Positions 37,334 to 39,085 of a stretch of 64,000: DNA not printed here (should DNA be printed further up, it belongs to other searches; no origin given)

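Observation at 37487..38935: A glutamate-dehydrogenase-family enzyme placed under a metal-sensor promoter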

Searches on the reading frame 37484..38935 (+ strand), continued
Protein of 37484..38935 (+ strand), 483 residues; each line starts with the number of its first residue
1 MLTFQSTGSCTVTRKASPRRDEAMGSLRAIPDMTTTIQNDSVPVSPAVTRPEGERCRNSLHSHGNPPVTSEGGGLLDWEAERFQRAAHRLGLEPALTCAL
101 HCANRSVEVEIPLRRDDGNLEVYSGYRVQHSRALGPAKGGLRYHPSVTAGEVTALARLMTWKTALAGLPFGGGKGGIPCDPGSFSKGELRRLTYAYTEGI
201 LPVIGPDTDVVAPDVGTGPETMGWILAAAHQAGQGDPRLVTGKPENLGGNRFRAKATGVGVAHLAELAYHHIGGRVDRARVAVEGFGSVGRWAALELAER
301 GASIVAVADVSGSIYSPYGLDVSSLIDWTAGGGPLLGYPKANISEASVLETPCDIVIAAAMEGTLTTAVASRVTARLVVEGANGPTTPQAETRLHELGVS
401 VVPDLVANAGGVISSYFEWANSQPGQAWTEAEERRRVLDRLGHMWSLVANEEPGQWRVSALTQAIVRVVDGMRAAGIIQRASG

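Call 48: find_encoding_contigs(protein=P0057, flank=7000, max_places=1)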
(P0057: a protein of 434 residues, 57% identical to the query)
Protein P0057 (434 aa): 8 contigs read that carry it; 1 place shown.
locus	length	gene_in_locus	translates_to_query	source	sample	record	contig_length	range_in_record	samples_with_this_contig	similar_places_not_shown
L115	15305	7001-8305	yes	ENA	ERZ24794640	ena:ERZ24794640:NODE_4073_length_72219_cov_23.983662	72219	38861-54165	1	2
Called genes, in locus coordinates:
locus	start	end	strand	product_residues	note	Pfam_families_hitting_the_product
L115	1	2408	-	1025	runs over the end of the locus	PF13476:AAA_23, PF13514:AAA_27, PF02463:SMC_N (weak)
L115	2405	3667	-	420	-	PF00149:Metallophos, PF12850:Metallophos_2 (weak)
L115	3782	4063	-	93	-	PF02583:Trns_repr_metal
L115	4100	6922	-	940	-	PF13473:Cupredoxin_1, PF00122:E1-E2_ATPase, PF00702:Hydrolase, PF08282:Hydrolase_3 (faint)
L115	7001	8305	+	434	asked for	PF02812:ELFV_dehydrog_N, PF00208:ELFV_dehydrog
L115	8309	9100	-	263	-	PF14378:PAP2_3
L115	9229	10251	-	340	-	PF00756:Esterase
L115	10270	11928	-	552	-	PF01061:ABC2_membrane (faint), PF10920:DUF2705 (weak), PF12679:ABC2_membrane_2, PF13346:ABC2_membrane_5 (faint), PF12679:ABC2_membrane_2, PF12730:ABC2_membrane_4 (weak)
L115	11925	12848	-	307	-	PF00005:ABC_tran, PF13304:AAA_21 (weak)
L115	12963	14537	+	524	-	PF00501:AMP-binding, PF13193:AMP-binding_C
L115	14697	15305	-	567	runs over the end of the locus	PF01425:Amidase, PF21986:AH_C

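Call 49: find_encoding_contigs(protein=P0075, flank=7000, max_places=1)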
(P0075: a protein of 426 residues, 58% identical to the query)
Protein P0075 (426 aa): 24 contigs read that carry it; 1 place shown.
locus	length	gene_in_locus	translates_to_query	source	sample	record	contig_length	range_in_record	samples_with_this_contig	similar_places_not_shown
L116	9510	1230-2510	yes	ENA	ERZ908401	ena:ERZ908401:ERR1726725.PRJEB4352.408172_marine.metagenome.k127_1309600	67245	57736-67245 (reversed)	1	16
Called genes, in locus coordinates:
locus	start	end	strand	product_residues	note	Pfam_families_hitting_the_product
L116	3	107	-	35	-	?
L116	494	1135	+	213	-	PF06197:DUF998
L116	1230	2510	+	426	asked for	PF02812:ELFV_dehydrog_N, PF00208:ELFV_dehydrog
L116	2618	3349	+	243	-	PF18916:Lycopene_cyc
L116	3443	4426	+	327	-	PF00892:EamA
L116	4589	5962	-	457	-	PF00361:Proton_antipo_M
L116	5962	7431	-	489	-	PF00361:Proton_antipo_M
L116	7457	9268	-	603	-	PF00662:Proton_antipo_N, PF00361:Proton_antipo_M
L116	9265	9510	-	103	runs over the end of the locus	PF00420:Oxidored_q2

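Call 51: find_encoding_contigs(protein=P0044, flank=7000, max_places=1)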
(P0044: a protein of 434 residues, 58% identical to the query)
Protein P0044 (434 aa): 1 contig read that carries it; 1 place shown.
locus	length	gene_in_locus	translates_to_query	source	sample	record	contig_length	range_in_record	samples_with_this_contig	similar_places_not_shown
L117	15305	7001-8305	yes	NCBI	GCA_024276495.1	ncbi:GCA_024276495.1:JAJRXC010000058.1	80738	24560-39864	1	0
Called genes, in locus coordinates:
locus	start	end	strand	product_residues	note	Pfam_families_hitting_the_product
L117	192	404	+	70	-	-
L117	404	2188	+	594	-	PF14691:Fer4_20, PF07992:Pyr_redox_2, PF12831:FAD_oxidored (weak), PF01593:Amino_oxidase (weak), PF13450:NAD_binding_8, PF12838:Fer4_7, PF13187:Fer4_9 (weak), PF00037:Fer4, +3 more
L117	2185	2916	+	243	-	PF00033:Cytochrome_B, PF14358:DUF4405 (weak), PF13631:Cytochrom_B_N_2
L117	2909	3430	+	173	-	PF00032:Cytochrom_B_C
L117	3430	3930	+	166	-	PF00355:Rieske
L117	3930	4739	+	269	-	PF00034:Cytochrom_C, PF13442:Cytochrome_CBB3, PF00034:Cytochrom_C (weak), PF13442:Cytochrome_CBB3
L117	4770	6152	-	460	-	PF00324:AA_permease, PF13520:AA_permease_2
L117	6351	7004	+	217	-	PF01209:Ubie_methyltran, PF13489:Methyltransf_23, PF13847:Methyltransf_31, PF08241:Methyltransf_11, PF08242:Methyltransf_12, PF13649:Methyltransf_25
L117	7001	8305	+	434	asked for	PF02812:ELFV_dehydrog_N, PF00208:ELFV_dehydrog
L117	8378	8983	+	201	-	-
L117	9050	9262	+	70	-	-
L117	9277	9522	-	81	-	-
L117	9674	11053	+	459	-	PF02353:CMAS, PF13489:Methyltransf_23, PF13847:Methyltransf_31, PF08241:Methyltransf_11, PF08242:Methyltransf_12, PF13649:Methyltransf_25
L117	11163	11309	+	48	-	PF04945:YHS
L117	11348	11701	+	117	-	PF00507:Oxidored_q4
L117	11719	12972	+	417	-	PF00346:Complex1_49kDa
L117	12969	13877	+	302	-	PF00146:NADHdh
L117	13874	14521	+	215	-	PF00499:Oxidored_q3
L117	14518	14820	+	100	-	PF00420:Oxidored_q2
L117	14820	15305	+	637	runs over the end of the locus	PF00361:Proton_antipo_M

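Call 61: search_protein_representatives(alignment_id=A5)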
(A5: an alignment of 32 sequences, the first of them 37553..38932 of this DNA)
Query: 32 sequences, 452 profile positions. Proteins with E-value up to 0.001 (for the whole library): 19922; up to 1e-10: 10896; up to 1e-30: 2982. The best 150 are listed.
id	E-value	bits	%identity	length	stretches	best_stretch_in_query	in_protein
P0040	2.5e-191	652.7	-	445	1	37-445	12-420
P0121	1.0e-125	436.5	-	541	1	48-443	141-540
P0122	1.5e-123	429.3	-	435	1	30-444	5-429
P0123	1.5e-123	429.3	-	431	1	18-444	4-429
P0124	5.7e-121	420.8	-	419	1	38-443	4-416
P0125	2.5e-120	418.7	-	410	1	51-444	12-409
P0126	4.7e-120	417.8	-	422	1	45-444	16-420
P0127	5.7e-120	417.5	-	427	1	48-443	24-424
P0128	5.9e-120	417.4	-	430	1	34-444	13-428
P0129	2.8e-119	415.2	-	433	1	42-445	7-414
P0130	1.5e-118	412.9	-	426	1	47-444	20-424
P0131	1.6e-118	412.7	-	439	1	39-444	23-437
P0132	1.8e-118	412.5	-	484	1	48-445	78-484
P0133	1.9e-118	412.5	-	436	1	43-440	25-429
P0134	4.1e-118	411.4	-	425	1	53-443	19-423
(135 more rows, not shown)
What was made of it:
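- The subfamily collapses to a single 50%-identity cluster distinct from other GDHs, scoring 653 bits against 436 for the next hit (call 61).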

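Call 63: find_encoding_contigs(protein=P0002, flank=6000, max_places=1)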
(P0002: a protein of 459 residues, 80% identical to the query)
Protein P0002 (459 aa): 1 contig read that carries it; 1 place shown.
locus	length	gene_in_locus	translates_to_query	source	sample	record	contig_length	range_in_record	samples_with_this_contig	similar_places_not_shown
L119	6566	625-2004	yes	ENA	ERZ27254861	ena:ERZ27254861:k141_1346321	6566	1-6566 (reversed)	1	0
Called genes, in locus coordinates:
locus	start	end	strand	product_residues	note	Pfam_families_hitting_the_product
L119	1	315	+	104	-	?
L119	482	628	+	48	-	-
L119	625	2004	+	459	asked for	PF02812:ELFV_dehydrog_N, PF00208:ELFV_dehydrog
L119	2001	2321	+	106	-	PF03486:HI0933_like (weak), PF13450:NAD_binding_8 (weak), PF04945:YHS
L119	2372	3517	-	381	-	PF00672:HAMP, PF00512:HisKA, PF02518:HATPase_c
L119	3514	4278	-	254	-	PF00072:Response_reg, PF00486:Trans_reg_C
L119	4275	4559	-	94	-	-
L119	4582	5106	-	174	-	PF13473:Cupredoxin_1, PF00127:Copper-bind (faint)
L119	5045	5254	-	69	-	PF09851:SHOCT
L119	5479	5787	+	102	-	-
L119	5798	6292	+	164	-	PF10825:DUF2752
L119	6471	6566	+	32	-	?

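Call 64: find_encoding_contigs(protein=P0005, flank=7000, max_places=1)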
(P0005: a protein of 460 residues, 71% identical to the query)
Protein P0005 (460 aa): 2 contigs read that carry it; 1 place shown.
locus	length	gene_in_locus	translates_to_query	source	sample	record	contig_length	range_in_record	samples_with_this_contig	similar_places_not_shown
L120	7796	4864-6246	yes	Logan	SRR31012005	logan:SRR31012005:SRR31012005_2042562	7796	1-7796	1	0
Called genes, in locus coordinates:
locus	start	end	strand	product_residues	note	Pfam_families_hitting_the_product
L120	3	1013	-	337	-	?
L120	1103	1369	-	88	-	-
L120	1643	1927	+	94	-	PF18926:DUF5676 (faint)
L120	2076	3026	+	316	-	-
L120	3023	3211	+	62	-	-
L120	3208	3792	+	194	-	-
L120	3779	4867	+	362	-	PF00033:Cytochrome_B, PF13631:Cytochrom_B_N_2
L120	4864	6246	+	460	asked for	PF02812:ELFV_dehydrog_N, PF00208:ELFV_dehydrog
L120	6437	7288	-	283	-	PF14342:DUF4396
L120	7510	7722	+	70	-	-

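Call 66: search_protein_families(library=ncbifam, proteins=[L010:3216-4397:+, L006:4415-5581:-, L006:3354-4403:-, L010:1844-2989:+, L009:6984-7730:+, L120:3779-4867:+, L119:2001-2321:+], max_evalue=0.00001)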
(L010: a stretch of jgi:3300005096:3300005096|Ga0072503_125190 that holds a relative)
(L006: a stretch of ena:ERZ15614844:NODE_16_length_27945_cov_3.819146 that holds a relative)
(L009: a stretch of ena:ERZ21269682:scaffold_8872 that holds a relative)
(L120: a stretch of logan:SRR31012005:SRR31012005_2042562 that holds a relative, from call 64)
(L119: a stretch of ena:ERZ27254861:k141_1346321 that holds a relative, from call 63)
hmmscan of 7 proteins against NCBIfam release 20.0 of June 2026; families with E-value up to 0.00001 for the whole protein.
L010:3216-4397:+ (393 aa): 2 families
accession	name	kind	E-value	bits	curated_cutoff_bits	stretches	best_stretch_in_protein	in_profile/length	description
NF003251.0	PRK04207.1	equivalog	2.3e-135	451.1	185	1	6-343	2-340/343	type II glyceraldehyde-3-phosphate dehydrogenase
TIGR01546.1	GAPDH-II_archae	equivalog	1.6e-102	343.2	232.9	1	9-340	1-332/333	phosphorylating glyceraldehyde-3-phosphate dehydrogenase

L006:4415-5581:- (388 aa): 2 families
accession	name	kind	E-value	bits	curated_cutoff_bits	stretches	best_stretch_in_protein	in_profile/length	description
NF003251.0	PRK04207.1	equivalog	1.6e-137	458.1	185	1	5-342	2-340/343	type II glyceraldehyde-3-phosphate dehydrogenase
TIGR01546.1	GAPDH-II_archae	equivalog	2.6e-108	362.2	232.9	1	8-339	1-332/333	phosphorylating glyceraldehyde-3-phosphate dehydrogenase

L006:3354-4403:- (349 aa): 8 families
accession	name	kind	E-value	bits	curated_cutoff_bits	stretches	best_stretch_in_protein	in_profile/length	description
NF006707.0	PRK09250.1-4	equivalog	2.5e-194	645.1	327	1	3-349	7-355/355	class I fructose-bisphosphate aldolase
NF006706.0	PRK09250.1-3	equivalog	1.4e-169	563.5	664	1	2-349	3-350/350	class I fructose-bisphosphate aldolase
NF006705.0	PRK09250.1-2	equivalog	3.7e-159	529.2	682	1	4-349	5-349/349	class I fructose-bisphosphate aldolase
NF006704.0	PRK09250.1-1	equivalog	2.2e-63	214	277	1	44-342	17-306/308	class I fructose-bisphosphate aldolase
NF005321.0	PRK06852.1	equivalog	7e-25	87.8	420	1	39-244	10-218/308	aldolase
NF005556.0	PRK07226.1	subfamily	3.8e-24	85.5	241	1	63-238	17-180/267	2-amino-3,7-dideoxy-D-threo-hept-6-ulosonate synthase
NF040816.1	Fbpase1_Arch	equivalog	1e-18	67.8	430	1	60-209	14-161/271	class I fructose-bisphosphate aldolase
TIGR01949.1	ADH_synth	equivalog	2.4e-17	63.5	299.45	1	60-238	9-174/255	2-amino-3,7-dideoxy-D-threo-hept-6-ulosonate synthase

L010:1844-2989:+ (381 aa): 20 families
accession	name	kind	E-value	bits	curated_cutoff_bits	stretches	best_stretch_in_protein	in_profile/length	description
TIGR02032.1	GG-red-SF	subfamily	4.2e-16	59.5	158.8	1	4-134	2-118/297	geranylgeranyl reductase family protein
NF004833.1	PRK06185.1-1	subfamily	3.6e-09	35.9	488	1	6-78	6-71/403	FAD-dependent oxidoreductase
TIGR02023.1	BchP-ChlP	subfamily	1.4e-08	34.1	343.3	0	244-282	267-305/388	geranylgeranyl diphosphate reductase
TIGR00275.1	TIGR00275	subfamily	3.7e-08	32.6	183.8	1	7-77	3-73/401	aminoacetone oxidase family FAD-binding enzyme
TIGR02734.1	crtI_fam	subfamily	9.2e-08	31.2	238.1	1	6-41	2-37/504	phytoene desaturase family protein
NF049967.1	QhpG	equivalog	1e-07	31.3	240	1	7-136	3-114/423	flavin-dependent monooxygenase QhpG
NF005560.0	PRK07233.1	equivalog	1.7e-07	30.4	252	1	6-38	4-36/435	hypothetical protein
TIGR03467.1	HpnE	equivalog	1.8e-07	30.9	283.05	1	7-41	3-37/430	hydroxysqualene dehydroxylase HpnE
NF004834.1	PRK06185.1-3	subfamily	3.2e-07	29.5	500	0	5-44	10-49/420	FAD-dependent oxidoreductase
NF005547.0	PRK07208.1-3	equivalog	4.9e-07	28.8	380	1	4-38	6-40/465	hypothetical protein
TIGR03197.1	MnmC_Cterm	equivalog_domain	1.4e-06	27.7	174.2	1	6-48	3-45/400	FAD-dependent 5-carboxymethylaminomethyl-2-thiouridine(34) oxidoreductase MnmC1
TIGR01317.1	GOGAT_sm_gam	subfamily_domain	1.5e-06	27.4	447.7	1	6-38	147-179/485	glutamate synthase small subunit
NF004835.0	PRK06185.1-4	equivalog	1.6e-06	27.2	601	1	3-44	11-52/411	FAD-dependent oxidoreductase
NF002480.1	PRK01747.1-1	equivalog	1.7e-06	26.7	540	1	3-48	249-294/645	bifunctional tRNA (5-methylaminomethyl-2-thiouridine)(34)-methyltransferase MnmC2/FAD-dependent 5-carboxymethylaminomethyl-2-thiouridine(34)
NF009451.0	PRK12809.1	equivalog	6.5e-06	24.7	1154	1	6-39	314-347/639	formate-dependent uric acid utilization protein YgfT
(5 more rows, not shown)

L009:6984-7730:+ (248 aa): 20 families
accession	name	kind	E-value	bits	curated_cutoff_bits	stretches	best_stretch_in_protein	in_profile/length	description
NF045882.1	PLipidMtase_Leg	equivalog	6.5e-25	88.1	390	1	40-207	3-173/207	phospholipid N-methyltransferase PmtA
TIGR01934.1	MenG_MenH_UbiE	subfamily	1.7e-17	63.5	158.35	1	47-199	5-161/223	ubiquinone/menaquinone biosynthesis methyltransferase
NF001241.0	PRK00216.1-2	equivalog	2.2e-17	63.5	327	1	35-187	5-158/231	demethylmenaquinone methyltransferase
NF043040.1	corrin_prot_MT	hypoth_equivalog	1.8e-16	60.2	180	1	57-196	15-167/216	corrinoid protein-associated methyltransferase CpaM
NF001244.0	PRK00216.1-5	equivalog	3.5e-15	55.9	216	1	39-192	6-169/236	bifunctional demethylmenaquinone methyltransferase/2-methoxy-6-polyprenyl-1,4-benzoquinol methylase UbiE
NF047649.1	MTase_UXPK_star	exception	1.2e-13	50.7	460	1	81-180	81-185/283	methyltransferase/UXPK-star double selenoprotein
NF001243.0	PRK00216.1-4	equivalog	2.2e-12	46.8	235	1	31-187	4-162/237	demethylmenaquinone methyltransferase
NF052510.1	methyltran_MpqE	exception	2.5e-12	46.7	335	1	42-192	7-167/234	methyl-plastoquinone biosynthesis methyltransferase MpqE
NF045667.1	MTase_DVU1556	equivalog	2.7e-12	46.6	155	1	76-221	21-162/213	DVU_1556 family methyltransferase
TIGR02752.1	MenG_heptapren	equivalog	6.1e-12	45.5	419.85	1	35-186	6-159/231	demethylmenaquinone methyltransferase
NF001240.0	PRK00216.1-1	equivalog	2.4e-11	43.2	378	1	40-192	22-184/251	bifunctional demethylmenaquinone methyltransferase/2-methoxy-6-polyprenyl-1,4-benzoquinol methylase UbiE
NF041537.1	ArsM_AhpD_UU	exception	2.5e-11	43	510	1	81-180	80-184/345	arsenite methyltransferase/AhpD domain selenoprotein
NF041536.1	ArsM_DUF2284_UU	exception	1.3e-10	40.2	575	1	98-182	101-186/459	arsenite methyltransferase/DUF2284 domain selenoprotein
NF040539.1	AST_met_ArsM_2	exception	1.1e-09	38.5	240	1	70-180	49-167/262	putative arsinothricin biosynthesis methyltransferase ArsM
NF001242.0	PRK00216.1-3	equivalog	2e-09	37.2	351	1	36-188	30-187/258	bifunctional demethylmenaquinone methyltransferase/2-methoxy-6-polyprenyl-1,4-benzoquinol methylase UbiE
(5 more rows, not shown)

L120:3779-4867:+ (362 aa): 4 families
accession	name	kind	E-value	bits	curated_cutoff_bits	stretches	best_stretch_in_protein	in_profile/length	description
NF040969.1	cytb_ExtP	equivalog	8.2e-47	159.7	290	1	41-224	10-203/205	selenite/tellurite reduction operon b-type cytochrome ExtP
NF002990.0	PRK03735.1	subfamily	1.7e-36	126.1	325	1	41-224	27-220/223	cytochrome b6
NF050120.1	bc1_QcrB_actin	exception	3.3e-24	85.6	500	1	48-292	24-291/458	cytochrome bc1 complex cytochrome b subunit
NF041076.1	cyt_b_SoxC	equivalog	1.3e-23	83.7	740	1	40-230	18-207/542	proton pump complex cytochrome B SoxC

L119:2001-2321:+ (106 aa): 1 family
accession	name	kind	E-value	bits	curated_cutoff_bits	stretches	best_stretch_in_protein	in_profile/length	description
TIGR02734.1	crtI_fam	subfamily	7.4e-06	24.9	238.1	1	8-42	2-36/504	phytoene desaturase family protein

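Call 68: search_protein_families(library=pfam, proteins=[L001:7366-8487:+], max_evalue=10)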
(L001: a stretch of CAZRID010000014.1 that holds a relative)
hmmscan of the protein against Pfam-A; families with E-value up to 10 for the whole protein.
L001:7366-8487:+ (374 aa): 12 families
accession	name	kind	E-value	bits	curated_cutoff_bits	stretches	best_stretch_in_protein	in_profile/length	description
PF13450.12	NAD_binding_8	-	7.5e-08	33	21.9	1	2-37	1-36/68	NAD(P)-binding Rossmann-like domain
PF03486.20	HI0933_like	-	5.2e-06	26.5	50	1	2-46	5-49/244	HI0933-like protein Rossmann domain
PF01134.28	GIDA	-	4e-05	23.3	22.1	1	1-61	3-64/391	Glucose inhibited division protein A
PF07992.20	Pyr_redox_2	-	7.7e-05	22.7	26.1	1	2-37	5-41/291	Pyridine nucleotide-disulphide oxidoreductase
PF00890.30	FAD_binding_2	-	0.00027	20.7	20.4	1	2-31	4-33/414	FAD binding domain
PF01494.25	FAD_binding_3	-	0.00041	20.1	22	1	2-32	6-36/349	FAD binding domain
PF01593.30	Amino_oxidase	-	0.0028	17.4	19.8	1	8-39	2-33/443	Flavin containing amine oxidoreductase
PF12831.13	FAD_oxidored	-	0.011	15.5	27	1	2-33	4-35/416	FAD dependent oxidoreductase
PF13738.12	Pyr_redox_3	-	0.017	14.8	30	1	2-31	2-32/305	Pyridine nucleotide-disulphide oxidoreductase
PF01946.23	Thi4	-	0.018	14.7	26.2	1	2-34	22-55/235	Thi4 family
PF01266.30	DAO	-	0.023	14.7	27.9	1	2-44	4-46/353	FAD dependent oxidoreductase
PF01262.27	AlaDh_PNT_C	-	0.14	12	23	1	1-32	32-63/214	Alanine dehydrogenase/PNT, C-terminal domain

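Call 75: fold_search(model_id=the predicted structure, library=pdb)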
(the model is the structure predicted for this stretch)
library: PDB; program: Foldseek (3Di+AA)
matches with E <= 10: 1438; with E <= 0.001: 336
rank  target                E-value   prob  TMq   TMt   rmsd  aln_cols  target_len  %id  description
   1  8s3a_E                2.8e-44  1.00  0.85  0.94   2.0       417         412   39  Crystal structure of Medicago truncatula glutamate dehydrogenase 2 in complex with 2,6-pyridinedicarboxylic acid and N (released 2024-09-04)
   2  8s38_C                6.2e-44  1.00  0.85  0.94   2.0       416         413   39  Crystal structure of Medicago truncatula glutamate dehydrogenase 2 in complex with citrate and NAD (released 2024-09-04)
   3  6yei_F                9.9e-44  1.00  0.84  0.94   1.7       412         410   40  Arabidopsis thaliana glutamate dehydrogenase isoform 1 in complex with NAD (released 2020-05-20)
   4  8s38_B                3.0e-43  1.00  0.80  0.89   2.9       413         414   39  Crystal structure of Medicago truncatula glutamate dehydrogenase 2 in complex with citrate and NAD (released 2024-09-04)
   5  8s39_B                3.4e-43  1.00  0.79  0.88   3.0       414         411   39  Crystal structure of Medicago truncatula glutamate dehydrogenase 2 in complex with isophthalic acid and NAD (released 2024-09-04)
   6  8s3b_K                3.9e-43  1.00  0.78  0.87   2.9       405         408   40  Crystal structure of Medicago truncatula glutamate dehydrogenase 2 in complex with 3-(1H-Tetrazol-5-yl)benzoic acid an (released 2024-09-04)
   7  8s3a_B                4.6e-43  1.00  0.78  0.87   2.9       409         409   39  Crystal structure of Medicago truncatula glutamate dehydrogenase 2 in complex with 2,6-pyridinedicarboxylic acid and N (released 2024-09-04)
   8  8owm_A                5.7e-43  1.00  0.84  0.94   1.7       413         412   39  Crystal structure of glutamate dehydrogenase 2 from Arabidopsis thaliana binding Ca, NAD and 2,2-dihydroxyglutarate (released 2023-08-09)
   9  8s38_A                6.0e-43  1.00  0.78  0.87   3.1       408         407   39  Crystal structure of Medicago truncatula glutamate dehydrogenase 2 in complex with citrate and NAD (released 2024-09-04)
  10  6yei_A                6.3e-43  1.00  0.82  0.91   2.4       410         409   40  Arabidopsis thaliana glutamate dehydrogenase isoform 1 in complex with NAD (released 2020-05-20)
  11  8kao_C                6.7e-43  1.00  0.84  0.94   2.0       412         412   38  Glutamate dehydrogenase-69O (released 2024-08-07)
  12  6yeh_B                7.4e-43  1.00  0.80  0.90   2.5       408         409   40  Arabidopsis thaliana glutamate dehydrogenase isoform 1 in apo form (released 2020-05-20)
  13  6yeh_A                9.7e-43  1.00  0.82  0.92   2.2       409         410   39  Arabidopsis thaliana glutamate dehydrogenase isoform 1 in apo form (released 2020-05-20)
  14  8owm_C                1.0e-42  1.00  0.84  0.94   1.7       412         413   39  Crystal structure of glutamate dehydrogenase 2 from Arabidopsis thaliana binding Ca, NAD and 2,2-dihydroxyglutarate (released 2023-08-09)
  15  2tmg_A                1.1e-42  1.00  0.81  0.90   2.5       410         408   43  THERMOTOGA MARITIMA GLUTAMATE DEHYDROGENASE MUTANT S128R, T158E, N117R, S160E (released 1999-12-08)
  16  1b26_A                1.7e-42  1.00  0.81  0.90   2.6       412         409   43  GLUTAMATE DEHYDROGENASE (released 1999-12-03)
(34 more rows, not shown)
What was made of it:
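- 37553..38935 (+): Glutamate dehydrogenase isozyme (460 aa). It has an N-terminal arm of residues 1-51 with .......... at residues 31-40, and CALHC at residues 75-79. Foldseek gives TM 0.94 to hexameric GDHs (call 75).
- The fold has TM 0.94 to solved GDHs (call 75).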
